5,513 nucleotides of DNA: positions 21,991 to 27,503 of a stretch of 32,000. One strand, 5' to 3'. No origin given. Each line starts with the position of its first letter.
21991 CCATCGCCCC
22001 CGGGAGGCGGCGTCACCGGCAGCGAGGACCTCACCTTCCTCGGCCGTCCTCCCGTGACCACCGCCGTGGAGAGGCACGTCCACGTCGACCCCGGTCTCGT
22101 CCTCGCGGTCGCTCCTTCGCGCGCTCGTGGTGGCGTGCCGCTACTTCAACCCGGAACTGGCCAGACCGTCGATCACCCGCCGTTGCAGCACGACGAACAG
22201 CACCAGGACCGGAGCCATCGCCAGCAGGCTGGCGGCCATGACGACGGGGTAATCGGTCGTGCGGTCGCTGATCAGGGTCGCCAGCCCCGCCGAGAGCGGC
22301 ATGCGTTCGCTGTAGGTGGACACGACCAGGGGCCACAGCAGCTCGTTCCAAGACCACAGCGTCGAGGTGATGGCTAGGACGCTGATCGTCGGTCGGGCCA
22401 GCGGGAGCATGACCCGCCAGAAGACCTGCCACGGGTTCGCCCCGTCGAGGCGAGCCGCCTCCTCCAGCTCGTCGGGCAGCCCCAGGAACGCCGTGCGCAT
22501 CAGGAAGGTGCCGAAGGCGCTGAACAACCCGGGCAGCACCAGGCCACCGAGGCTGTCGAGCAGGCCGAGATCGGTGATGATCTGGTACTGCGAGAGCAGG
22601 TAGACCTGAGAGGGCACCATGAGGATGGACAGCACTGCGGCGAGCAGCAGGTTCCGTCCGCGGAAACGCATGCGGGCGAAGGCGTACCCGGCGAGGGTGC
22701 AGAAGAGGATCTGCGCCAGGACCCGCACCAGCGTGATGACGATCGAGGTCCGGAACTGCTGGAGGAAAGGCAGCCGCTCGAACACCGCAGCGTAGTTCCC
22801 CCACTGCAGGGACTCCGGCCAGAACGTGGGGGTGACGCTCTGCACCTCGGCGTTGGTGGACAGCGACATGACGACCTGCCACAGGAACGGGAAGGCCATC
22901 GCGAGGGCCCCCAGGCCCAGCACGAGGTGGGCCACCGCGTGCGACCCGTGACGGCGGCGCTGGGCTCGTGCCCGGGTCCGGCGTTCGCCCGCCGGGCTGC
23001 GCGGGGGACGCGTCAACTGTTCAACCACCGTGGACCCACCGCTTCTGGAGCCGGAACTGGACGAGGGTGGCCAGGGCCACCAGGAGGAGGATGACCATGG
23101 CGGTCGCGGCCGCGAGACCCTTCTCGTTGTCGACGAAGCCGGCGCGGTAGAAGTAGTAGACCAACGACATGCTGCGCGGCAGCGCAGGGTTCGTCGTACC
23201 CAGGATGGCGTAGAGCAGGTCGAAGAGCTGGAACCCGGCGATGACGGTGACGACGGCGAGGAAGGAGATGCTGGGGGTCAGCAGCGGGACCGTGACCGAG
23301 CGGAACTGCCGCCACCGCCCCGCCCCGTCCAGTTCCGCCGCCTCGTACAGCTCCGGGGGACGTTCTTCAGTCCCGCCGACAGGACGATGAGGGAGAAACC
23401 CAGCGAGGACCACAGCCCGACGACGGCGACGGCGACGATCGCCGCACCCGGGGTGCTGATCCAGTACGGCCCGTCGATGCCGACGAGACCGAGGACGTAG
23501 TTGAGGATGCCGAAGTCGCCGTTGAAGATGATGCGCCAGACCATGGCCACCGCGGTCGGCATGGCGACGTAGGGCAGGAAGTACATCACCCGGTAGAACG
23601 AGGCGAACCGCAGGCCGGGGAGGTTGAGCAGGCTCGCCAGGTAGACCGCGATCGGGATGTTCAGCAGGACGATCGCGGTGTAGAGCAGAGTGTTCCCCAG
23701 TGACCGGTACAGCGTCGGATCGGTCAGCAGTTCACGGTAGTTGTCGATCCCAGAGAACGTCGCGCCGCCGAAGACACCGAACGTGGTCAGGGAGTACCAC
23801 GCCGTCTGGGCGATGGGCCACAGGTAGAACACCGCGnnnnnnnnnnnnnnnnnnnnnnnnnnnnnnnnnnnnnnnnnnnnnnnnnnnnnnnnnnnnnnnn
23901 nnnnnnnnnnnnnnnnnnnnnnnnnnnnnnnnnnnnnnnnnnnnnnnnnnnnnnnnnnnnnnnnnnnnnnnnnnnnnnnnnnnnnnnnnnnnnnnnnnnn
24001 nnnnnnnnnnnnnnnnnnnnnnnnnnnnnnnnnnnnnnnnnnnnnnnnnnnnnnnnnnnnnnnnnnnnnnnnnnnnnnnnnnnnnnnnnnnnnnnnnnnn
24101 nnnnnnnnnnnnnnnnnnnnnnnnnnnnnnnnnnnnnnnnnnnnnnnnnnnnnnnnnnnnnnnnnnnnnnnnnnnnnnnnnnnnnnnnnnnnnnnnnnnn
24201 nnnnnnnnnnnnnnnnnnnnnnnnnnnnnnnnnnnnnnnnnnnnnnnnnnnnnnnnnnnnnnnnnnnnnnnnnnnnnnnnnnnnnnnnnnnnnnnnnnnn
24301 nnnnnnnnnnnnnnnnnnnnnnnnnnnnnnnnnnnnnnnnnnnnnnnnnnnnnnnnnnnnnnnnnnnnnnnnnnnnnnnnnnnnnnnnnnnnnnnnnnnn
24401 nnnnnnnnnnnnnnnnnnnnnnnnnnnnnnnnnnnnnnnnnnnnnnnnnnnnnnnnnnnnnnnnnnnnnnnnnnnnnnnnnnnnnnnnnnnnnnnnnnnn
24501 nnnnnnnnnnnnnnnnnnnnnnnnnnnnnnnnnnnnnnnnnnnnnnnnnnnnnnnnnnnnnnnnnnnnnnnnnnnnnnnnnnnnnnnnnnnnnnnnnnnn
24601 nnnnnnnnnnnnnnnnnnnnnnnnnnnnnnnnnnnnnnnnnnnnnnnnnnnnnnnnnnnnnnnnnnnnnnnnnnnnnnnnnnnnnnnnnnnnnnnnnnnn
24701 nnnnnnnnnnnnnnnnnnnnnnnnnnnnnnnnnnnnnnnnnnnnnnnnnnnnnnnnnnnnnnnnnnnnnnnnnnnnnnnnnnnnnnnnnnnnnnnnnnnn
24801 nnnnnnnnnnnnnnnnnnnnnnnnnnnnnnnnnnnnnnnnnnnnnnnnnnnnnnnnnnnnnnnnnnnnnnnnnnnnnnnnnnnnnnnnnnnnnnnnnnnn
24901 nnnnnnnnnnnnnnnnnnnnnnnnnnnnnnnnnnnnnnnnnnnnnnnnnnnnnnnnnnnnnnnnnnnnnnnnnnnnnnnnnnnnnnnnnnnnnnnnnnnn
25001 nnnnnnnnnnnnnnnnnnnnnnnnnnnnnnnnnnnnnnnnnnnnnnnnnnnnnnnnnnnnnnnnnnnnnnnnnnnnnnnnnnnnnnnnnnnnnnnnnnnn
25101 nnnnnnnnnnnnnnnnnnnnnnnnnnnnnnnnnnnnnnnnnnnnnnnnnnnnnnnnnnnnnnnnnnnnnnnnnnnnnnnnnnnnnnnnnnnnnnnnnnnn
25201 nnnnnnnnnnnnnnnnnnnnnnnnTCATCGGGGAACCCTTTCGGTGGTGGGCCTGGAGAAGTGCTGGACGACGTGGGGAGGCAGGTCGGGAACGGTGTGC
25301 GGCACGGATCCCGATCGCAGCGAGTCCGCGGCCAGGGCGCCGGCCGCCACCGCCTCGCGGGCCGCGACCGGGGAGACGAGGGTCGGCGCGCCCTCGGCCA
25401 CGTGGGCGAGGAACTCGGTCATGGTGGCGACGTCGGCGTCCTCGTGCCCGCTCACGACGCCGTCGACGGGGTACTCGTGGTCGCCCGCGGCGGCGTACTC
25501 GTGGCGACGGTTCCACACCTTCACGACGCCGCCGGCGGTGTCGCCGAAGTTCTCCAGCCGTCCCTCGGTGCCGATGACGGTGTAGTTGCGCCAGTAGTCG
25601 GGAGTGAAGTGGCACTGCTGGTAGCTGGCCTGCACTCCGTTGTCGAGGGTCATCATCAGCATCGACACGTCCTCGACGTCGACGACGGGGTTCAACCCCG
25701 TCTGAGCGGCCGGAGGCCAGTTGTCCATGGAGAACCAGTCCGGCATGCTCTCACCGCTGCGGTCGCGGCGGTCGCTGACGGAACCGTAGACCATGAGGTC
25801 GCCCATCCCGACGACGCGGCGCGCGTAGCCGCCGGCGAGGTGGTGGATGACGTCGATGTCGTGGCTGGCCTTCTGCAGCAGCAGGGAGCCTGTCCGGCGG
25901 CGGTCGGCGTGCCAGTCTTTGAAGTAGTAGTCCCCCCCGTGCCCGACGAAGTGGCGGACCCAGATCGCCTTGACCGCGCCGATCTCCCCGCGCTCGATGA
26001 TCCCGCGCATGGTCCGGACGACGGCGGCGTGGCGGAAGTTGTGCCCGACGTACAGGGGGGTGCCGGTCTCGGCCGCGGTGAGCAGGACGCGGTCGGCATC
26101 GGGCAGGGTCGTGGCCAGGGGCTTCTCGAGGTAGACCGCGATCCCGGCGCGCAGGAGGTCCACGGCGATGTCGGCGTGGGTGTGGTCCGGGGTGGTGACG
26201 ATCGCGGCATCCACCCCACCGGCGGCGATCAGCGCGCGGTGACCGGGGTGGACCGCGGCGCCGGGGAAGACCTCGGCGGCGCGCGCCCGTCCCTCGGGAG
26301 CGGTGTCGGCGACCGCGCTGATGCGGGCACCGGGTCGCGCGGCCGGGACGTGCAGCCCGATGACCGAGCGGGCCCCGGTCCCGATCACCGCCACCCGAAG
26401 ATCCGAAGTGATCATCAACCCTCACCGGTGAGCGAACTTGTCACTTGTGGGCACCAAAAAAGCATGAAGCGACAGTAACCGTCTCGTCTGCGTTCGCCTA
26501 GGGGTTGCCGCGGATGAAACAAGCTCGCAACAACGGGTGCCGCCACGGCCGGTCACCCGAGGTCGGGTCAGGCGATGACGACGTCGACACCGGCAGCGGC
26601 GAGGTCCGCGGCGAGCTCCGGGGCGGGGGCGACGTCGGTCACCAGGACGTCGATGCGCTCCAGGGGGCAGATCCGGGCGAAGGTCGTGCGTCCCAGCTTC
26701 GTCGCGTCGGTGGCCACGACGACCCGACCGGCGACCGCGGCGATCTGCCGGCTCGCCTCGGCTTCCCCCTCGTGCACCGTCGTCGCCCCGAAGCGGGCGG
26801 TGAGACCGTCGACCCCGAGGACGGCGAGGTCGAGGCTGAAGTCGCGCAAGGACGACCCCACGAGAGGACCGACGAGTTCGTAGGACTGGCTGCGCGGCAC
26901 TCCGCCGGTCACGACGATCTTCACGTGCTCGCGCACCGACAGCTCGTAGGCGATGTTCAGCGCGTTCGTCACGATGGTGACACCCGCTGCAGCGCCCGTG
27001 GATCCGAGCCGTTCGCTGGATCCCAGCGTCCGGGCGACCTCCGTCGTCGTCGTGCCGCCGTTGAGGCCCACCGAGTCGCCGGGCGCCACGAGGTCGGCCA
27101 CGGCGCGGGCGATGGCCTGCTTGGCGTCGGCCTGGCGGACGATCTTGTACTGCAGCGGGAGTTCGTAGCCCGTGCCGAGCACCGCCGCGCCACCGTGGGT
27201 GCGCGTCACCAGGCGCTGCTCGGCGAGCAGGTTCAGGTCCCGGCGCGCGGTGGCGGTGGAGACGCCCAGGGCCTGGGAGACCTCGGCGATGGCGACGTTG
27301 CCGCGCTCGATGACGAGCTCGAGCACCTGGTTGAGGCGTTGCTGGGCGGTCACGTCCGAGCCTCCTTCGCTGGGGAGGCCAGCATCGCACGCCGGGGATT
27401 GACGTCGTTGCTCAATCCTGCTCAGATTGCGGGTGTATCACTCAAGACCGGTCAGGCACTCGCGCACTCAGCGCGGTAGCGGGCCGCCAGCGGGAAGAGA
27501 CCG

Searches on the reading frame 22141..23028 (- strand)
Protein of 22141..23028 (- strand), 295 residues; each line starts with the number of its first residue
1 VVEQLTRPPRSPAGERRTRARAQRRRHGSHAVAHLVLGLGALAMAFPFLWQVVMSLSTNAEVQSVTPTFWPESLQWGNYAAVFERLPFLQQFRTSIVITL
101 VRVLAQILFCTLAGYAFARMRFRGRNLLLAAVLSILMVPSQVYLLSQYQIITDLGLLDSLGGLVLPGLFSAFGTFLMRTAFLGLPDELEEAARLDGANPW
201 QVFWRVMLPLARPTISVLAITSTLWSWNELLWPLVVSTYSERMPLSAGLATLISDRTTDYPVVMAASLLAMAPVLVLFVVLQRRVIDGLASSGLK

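Call 67: search_protein_families(library=pfam, proteins=[window:22141-23028:-], max_evalue=0.0001)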
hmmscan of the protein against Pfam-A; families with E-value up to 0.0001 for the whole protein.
window:22141-23028:- (295 aa): 1 family
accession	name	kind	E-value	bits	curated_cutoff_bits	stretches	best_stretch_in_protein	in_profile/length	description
PF00528.27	BPD_transp_1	-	6.3e-19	68.8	26.4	1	112-285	3-178/184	Binding-protein-dependent transport system inner membrane component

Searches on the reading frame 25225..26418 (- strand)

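Call 67: search_protein_families(library=pfam, proteins=[window:25225-26418:-], max_evalue=0.0001)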
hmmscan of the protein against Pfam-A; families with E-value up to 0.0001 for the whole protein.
window:25225-26418:- (397 aa): 3 families
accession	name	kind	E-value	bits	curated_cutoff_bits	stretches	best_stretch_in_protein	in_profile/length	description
PF01408.29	GFO_IDH_MocA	-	9.4e-20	71.9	24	1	7-126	1-120/120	Oxidoreductase family, NAD-binding Rossmann fold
PF22725.1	GFO_IDH_MocA_C3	-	6.3e-18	65.4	27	1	134-289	1-124/124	GFO/IDH/MocA C-terminal domain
PF02894.22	GFO_IDH_MocA_C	-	2.7e-16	60.5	22.9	1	140-371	3-214/218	Oxidoreductase family, C-terminal alpha/beta domain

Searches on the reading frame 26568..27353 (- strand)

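Call 67: search_protein_families(library=pfam, proteins=[window:26568-27353:-], max_evalue=0.0001)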
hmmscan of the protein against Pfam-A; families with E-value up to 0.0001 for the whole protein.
window:26568-27353:- (261 aa): 3 families
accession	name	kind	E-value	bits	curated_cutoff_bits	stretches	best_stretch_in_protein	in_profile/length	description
PF00455.28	DeoRC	-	1.7e-42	145.5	31.8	1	74-240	2-159/160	DeoR C terminal sensor domain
PF08220.18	HTH_DeoR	-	1.4e-17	63.6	21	1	6-58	1-53/57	DeoR-like helix-turn-helix domain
PF08279.18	HTH_11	-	2e-05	24.8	25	1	6-45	1-41/55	HTH domain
